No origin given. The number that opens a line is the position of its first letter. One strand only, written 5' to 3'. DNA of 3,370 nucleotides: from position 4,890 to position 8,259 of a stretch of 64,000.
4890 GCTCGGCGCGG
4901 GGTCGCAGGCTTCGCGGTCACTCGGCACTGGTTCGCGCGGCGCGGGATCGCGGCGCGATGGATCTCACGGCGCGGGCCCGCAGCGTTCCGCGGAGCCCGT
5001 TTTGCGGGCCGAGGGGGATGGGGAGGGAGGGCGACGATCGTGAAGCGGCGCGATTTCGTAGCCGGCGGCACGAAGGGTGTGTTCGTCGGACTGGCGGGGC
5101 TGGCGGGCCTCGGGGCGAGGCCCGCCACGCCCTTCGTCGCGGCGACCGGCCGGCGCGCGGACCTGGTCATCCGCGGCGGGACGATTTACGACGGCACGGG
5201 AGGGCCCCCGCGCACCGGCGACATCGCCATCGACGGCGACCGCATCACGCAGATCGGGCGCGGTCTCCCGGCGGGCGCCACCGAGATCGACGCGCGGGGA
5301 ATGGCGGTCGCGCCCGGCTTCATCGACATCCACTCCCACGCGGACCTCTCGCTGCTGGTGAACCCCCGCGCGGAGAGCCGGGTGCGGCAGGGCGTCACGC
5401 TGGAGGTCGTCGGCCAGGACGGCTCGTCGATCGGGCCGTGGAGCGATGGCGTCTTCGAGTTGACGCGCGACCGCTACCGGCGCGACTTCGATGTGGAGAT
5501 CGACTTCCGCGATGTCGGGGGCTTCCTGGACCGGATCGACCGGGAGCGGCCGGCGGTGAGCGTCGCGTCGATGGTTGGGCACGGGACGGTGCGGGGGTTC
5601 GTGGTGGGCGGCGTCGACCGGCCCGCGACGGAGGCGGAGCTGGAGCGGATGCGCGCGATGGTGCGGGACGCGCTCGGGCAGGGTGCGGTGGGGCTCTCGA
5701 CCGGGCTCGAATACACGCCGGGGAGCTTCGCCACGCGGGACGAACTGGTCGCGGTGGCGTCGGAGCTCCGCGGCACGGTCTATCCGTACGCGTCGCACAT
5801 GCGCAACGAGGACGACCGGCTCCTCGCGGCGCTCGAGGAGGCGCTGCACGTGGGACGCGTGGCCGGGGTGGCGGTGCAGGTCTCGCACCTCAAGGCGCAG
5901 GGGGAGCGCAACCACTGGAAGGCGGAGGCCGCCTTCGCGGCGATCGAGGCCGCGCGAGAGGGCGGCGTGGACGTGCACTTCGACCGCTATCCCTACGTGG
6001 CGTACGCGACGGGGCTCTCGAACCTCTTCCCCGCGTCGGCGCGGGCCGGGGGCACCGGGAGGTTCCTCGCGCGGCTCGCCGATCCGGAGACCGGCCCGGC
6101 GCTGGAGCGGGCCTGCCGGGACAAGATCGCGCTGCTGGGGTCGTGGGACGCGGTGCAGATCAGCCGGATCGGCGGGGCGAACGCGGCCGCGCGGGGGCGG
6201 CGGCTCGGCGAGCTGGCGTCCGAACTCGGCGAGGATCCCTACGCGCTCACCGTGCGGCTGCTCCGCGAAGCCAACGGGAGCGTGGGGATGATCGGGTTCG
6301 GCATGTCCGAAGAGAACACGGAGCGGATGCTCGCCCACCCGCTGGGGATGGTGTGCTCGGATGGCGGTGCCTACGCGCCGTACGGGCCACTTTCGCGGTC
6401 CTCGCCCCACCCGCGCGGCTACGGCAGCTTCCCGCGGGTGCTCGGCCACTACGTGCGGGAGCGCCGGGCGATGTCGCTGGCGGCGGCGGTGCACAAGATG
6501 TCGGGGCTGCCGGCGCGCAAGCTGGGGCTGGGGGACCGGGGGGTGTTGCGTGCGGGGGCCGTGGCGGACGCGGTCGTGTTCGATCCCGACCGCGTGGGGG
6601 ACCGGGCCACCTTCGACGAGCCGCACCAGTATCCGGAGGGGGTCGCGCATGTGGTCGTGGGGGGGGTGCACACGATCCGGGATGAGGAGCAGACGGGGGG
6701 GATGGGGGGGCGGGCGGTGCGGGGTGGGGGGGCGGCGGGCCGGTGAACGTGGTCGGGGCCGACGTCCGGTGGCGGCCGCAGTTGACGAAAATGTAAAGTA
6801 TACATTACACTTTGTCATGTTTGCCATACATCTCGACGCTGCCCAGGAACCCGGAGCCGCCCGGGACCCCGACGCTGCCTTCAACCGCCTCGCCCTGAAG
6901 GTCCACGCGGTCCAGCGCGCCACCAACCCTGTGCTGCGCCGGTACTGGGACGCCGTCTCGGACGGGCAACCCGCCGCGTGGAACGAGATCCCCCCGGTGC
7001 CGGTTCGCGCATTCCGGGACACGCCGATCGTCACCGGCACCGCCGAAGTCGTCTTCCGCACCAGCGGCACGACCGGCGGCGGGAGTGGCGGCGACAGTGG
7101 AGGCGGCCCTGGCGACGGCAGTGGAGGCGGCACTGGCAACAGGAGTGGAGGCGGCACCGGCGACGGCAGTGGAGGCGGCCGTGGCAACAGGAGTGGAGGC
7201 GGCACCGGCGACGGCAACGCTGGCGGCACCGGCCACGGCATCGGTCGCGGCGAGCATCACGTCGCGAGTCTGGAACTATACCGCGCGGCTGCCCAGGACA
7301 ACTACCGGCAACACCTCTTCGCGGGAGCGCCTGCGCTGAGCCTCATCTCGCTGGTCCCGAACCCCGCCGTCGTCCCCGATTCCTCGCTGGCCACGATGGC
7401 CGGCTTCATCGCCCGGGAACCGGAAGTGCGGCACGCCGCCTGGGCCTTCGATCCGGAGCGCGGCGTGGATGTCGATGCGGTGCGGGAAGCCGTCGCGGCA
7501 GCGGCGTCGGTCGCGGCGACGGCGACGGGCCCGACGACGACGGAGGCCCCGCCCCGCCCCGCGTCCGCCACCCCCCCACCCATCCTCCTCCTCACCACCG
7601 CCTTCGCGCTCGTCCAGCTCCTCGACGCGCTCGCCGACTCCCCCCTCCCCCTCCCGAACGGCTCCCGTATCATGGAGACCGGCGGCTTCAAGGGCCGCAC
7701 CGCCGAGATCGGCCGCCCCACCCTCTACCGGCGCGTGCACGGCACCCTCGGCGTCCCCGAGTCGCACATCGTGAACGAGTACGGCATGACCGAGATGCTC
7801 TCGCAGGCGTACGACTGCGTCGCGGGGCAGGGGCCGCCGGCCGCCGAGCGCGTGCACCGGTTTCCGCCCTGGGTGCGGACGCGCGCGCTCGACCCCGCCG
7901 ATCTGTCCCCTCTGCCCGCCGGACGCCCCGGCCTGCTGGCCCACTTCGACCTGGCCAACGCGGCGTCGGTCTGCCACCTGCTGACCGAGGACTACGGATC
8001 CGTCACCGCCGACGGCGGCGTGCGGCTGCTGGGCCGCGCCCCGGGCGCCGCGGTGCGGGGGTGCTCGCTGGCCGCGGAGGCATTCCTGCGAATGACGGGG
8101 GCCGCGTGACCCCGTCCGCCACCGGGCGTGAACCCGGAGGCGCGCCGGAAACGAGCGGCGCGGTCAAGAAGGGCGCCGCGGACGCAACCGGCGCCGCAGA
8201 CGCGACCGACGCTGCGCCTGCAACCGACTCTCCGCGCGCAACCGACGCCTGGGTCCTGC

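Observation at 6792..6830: Recurrent 39-bp bipartite palindromic AT-rich element (family description; copy A overlaps the luxE start codon)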

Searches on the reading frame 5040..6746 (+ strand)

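Call 7: search_protein_families(library=pfam, proteins=[window:5040-6746:+])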
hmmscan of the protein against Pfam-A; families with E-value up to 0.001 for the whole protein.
window:5040-6746:+ (568 aa): 2 families
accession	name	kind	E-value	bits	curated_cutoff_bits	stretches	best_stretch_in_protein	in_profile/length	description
PF07969.17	Amidohydro_3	-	4.5e-26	92.8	29.7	1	82-543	2-469/472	Amidohydrolase family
PF01979.26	Amidohydro_1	-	1.1e-07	31.9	25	0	470-522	274-323/345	Amidohydrolase family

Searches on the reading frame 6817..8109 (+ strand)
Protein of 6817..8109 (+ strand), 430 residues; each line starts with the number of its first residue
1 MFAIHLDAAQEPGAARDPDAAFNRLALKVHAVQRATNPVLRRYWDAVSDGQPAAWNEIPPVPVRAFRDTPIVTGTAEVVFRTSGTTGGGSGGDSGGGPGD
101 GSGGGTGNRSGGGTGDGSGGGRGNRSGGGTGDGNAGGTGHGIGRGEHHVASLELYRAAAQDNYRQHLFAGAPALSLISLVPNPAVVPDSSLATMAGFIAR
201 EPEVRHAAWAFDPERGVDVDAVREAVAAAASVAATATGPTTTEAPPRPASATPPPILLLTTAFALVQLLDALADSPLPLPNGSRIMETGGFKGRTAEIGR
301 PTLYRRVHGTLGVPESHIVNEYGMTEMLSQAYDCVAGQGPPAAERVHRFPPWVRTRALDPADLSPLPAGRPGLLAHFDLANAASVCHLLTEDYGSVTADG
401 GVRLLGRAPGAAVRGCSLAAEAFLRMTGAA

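Call 7: search_protein_families(library=pfam, proteins=[window:6817-8109:+])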
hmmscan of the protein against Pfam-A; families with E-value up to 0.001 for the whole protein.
window:6817-8109:+ (430 aa): 2 families
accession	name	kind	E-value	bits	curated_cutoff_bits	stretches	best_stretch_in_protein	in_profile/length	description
PF04443.18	LuxE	-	4.1e-12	46.1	24.9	1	278-419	238-385/391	Acyl-protein synthetase, LuxE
PF00501.34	AMP-binding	-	0.00034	20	29.9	1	300-374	299-372/384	AMP-binding enzyme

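Call 36: find_homologous_proteins(query=window:6817-8109:+, max_evalue=1e-30)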
Query window:6817-8109:+ (430 aa): 1351 proteins with E <= 1e-30 among 8000 candidates; the best 120 are listed.
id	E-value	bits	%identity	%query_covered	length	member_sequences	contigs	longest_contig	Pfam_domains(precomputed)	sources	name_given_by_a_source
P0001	5.8e-281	950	100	100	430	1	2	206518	PF04443.18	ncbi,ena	-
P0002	2.1e-221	754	83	100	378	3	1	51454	PF04443.18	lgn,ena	-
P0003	6.8e-189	647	73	100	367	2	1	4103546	PF04443.18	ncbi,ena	-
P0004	2.4e-187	642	74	95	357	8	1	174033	PF04443.18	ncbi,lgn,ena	-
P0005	2.3e-185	635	74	95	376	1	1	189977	PF04443.18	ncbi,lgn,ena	-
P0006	1.5e-179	616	71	96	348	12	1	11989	PF04443.18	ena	-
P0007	3.5e-179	615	72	96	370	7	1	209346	PF04443.18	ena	-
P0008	8.4e-178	610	71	95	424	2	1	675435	PF04443.18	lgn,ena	-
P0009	1.1e-177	610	72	96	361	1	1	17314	PF04443.18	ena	-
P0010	3.4e-173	595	81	67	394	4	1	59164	PF04443.18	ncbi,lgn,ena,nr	ncbi:MAG: hypothetical protein OXI76_15965 [Gemmatimonadota bacterium]|nr:hypothetical protein [Gemm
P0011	7.3e-166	571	70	91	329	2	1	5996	PF04443.18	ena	-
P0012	2.4e-163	562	67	97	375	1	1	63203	PF04443.18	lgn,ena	-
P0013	1.4e-160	553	66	95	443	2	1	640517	PF04443.18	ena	-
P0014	2.9e-159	549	64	95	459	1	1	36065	PF04443.18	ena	-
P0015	6.3e-158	545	65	96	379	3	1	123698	PF04443.18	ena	-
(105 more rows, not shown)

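Call 38: find_encoding_contigs(protein=P0002, flank=10000, max_places=2)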
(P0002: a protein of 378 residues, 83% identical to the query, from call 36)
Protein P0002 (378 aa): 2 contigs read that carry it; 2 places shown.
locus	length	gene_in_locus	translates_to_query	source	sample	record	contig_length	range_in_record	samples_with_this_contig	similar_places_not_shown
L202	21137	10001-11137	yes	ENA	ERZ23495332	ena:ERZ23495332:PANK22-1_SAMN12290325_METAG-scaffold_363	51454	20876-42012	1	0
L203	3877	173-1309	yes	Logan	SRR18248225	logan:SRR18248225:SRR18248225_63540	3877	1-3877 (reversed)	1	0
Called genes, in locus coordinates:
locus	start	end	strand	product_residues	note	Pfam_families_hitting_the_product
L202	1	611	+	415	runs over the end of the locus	PF17170:DUF5128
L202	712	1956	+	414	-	PF00158:Sigma54_activat, PF14532:Sigma54_activ_2 (weak), PF07728:AAA_5, PF25601:AAA_lid_14, PF02954:HTH_8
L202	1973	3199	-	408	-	PF13173:AAA_14, PF13635:DUF4143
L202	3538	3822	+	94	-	PF02604:PhdYeFM_antitox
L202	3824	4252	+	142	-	PF01850:PIN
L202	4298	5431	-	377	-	PF09925:DUF2157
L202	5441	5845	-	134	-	PF05534:HicB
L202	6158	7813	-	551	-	PF02028:BCCT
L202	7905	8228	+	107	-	-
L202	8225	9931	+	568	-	PF01979:Amidohydro_1 (faint), PF07969:Amidohydro_3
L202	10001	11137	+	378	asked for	PF04443:LuxE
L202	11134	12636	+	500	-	PF05893:LuxC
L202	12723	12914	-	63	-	-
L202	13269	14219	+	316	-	PF00005:ABC_tran, PF13304:AAA_21, PF13732:DrrA1-3_C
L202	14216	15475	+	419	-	PF12679:ABC2_membrane_2 (weak), PF12698:ABC2_membrane_3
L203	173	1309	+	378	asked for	PF04443:LuxE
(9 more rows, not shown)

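Call 39: find_encoding_contigs(protein=P0003, flank=10000, max_places=2)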
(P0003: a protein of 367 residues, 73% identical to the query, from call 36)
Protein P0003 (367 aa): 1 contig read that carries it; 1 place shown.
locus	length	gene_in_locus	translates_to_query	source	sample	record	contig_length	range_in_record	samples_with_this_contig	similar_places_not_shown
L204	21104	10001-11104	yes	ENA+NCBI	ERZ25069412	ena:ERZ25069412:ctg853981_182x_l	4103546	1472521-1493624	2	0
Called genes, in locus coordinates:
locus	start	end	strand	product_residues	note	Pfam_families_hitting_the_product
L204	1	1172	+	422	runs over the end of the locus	PF17170:DUF5128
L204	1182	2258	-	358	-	PF01946:Thi4 (faint), PF00890:FAD_binding_2 (faint), PF01134:GIDA (faint), PF01266:DAO (faint), PF07992:Pyr_redox_2, PF13738:Pyr_redox_3, PF13434:Lys_Orn_oxgnase (weak), PF00070:Pyr_redox (weak), +3 more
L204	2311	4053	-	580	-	PF07969:Amidohydro_3, PF01979:Amidohydro_1 (weak)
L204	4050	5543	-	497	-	PF01979:Amidohydro_1, PF07969:Amidohydro_3, PF01979:Amidohydro_1 (weak)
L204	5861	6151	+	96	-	PF02604:PhdYeFM_antitox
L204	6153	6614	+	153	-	PF01850:PIN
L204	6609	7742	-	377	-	PF09925:DUF2157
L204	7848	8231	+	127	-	-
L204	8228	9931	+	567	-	PF01979:Amidohydro_1 (faint), PF07969:Amidohydro_3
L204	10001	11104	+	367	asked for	PF04443:LuxE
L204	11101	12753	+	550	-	PF05893:LuxC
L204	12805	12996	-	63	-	-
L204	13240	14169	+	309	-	PF00005:ABC_tran, PF13304:AAA_21, PF13732:DrrA1-3_C (weak)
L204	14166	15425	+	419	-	PF12679:ABC2_membrane_2 (weak), PF12698:ABC2_membrane_3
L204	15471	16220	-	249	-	PF00117:GATase, PF07722:Peptidase_C26 (weak)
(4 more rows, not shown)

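Call 40: find_encoding_contigs(protein=P0004, flank=10000, max_places=2)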
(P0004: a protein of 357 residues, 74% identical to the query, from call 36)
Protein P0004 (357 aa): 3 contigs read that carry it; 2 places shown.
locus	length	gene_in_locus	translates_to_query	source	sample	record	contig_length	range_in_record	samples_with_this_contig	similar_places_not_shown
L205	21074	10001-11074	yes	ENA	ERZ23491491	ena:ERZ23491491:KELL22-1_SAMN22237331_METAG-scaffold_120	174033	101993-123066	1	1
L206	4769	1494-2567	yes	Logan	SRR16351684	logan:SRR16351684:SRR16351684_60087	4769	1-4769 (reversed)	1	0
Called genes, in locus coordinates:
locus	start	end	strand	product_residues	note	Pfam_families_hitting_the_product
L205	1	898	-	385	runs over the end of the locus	PF17170:DUF5128 (weak)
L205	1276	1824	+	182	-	-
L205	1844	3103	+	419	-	PF17170:DUF5128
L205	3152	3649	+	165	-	-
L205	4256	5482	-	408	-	PF13173:AAA_14, PF13635:DUF4143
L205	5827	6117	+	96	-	PF02604:PhdYeFM_antitox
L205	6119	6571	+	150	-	PF01850:PIN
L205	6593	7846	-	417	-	PF09925:DUF2157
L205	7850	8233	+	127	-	-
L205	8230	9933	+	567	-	PF01979:Amidohydro_1 (faint), PF07969:Amidohydro_3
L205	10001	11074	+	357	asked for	PF04443:LuxE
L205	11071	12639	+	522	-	PF05893:LuxC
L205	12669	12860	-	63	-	-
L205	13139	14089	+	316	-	PF00005:ABC_tran, PF13304:AAA_21, PF13732:DrrA1-3_C (weak)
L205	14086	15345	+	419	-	PF12679:ABC2_membrane_2 (weak), PF12698:ABC2_membrane_3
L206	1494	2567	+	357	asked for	PF04443:LuxE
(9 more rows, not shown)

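Call 74: find_encoding_contigs(protein=P0007, flank=8000, max_places=1)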
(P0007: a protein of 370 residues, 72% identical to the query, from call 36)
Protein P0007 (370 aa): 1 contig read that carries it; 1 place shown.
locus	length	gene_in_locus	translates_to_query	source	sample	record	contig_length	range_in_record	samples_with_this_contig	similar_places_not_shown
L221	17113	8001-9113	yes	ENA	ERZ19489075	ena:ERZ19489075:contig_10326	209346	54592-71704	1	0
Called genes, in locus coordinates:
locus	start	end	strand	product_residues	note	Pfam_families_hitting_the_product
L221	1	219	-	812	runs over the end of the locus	PF13855:LRR_8, PF13855:LRR_8, PF13855:LRR_8, PF13855:LRR_8, PF13855:LRR_8, PF13306:LRR_5, PF13855:LRR_8, PF13855:LRR_8, +8 more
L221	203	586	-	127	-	-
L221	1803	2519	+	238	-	-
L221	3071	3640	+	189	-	-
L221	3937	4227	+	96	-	PF02604:PhdYeFM_antitox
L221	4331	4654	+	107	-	PF01850:PIN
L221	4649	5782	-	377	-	PF09925:DUF2157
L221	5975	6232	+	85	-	-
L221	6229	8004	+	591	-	PF01979:Amidohydro_1 (faint), PF07969:Amidohydro_3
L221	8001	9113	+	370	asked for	PF04443:LuxE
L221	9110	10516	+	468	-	PF05893:LuxC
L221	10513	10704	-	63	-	-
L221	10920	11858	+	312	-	PF00005:ABC_tran, PF13304:AAA_21, PF13732:DrrA1-3_C (weak)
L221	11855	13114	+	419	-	PF12679:ABC2_membrane_2 (weak), PF12698:ABC2_membrane_3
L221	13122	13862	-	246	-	PF00117:GATase, PF07722:Peptidase_C26 (weak)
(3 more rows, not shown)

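Call 75: find_encoding_contigs(protein=P0005, flank=8000, max_places=1)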
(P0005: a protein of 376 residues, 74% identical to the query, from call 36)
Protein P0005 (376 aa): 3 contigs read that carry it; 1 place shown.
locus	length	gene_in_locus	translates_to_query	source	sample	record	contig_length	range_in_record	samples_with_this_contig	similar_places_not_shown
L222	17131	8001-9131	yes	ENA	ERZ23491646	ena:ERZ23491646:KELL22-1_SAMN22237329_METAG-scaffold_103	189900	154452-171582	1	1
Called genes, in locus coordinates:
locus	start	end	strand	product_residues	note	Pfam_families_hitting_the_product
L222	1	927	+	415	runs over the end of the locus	PF17170:DUF5128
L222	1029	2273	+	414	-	PF00158:Sigma54_activat, PF14532:Sigma54_activ_2 (weak), PF07728:AAA_5, PF25601:AAA_lid_14, PF02954:HTH_8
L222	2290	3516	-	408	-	PF13173:AAA_14, PF13635:DUF4143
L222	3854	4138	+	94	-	PF02604:PhdYeFM_antitox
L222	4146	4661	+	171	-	PF01850:PIN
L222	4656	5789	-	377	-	PF09925:DUF2157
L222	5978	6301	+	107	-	-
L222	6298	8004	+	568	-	PF01979:Amidohydro_1 (faint), PF07969:Amidohydro_3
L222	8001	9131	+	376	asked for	PF04443:LuxE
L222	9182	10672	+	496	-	-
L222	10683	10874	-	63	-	-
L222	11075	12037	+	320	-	PF00005:ABC_tran, PF13304:AAA_21, PF13732:DrrA1-3_C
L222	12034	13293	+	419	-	PF12698:ABC2_membrane_3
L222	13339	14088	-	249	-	PF00117:GATase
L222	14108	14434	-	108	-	-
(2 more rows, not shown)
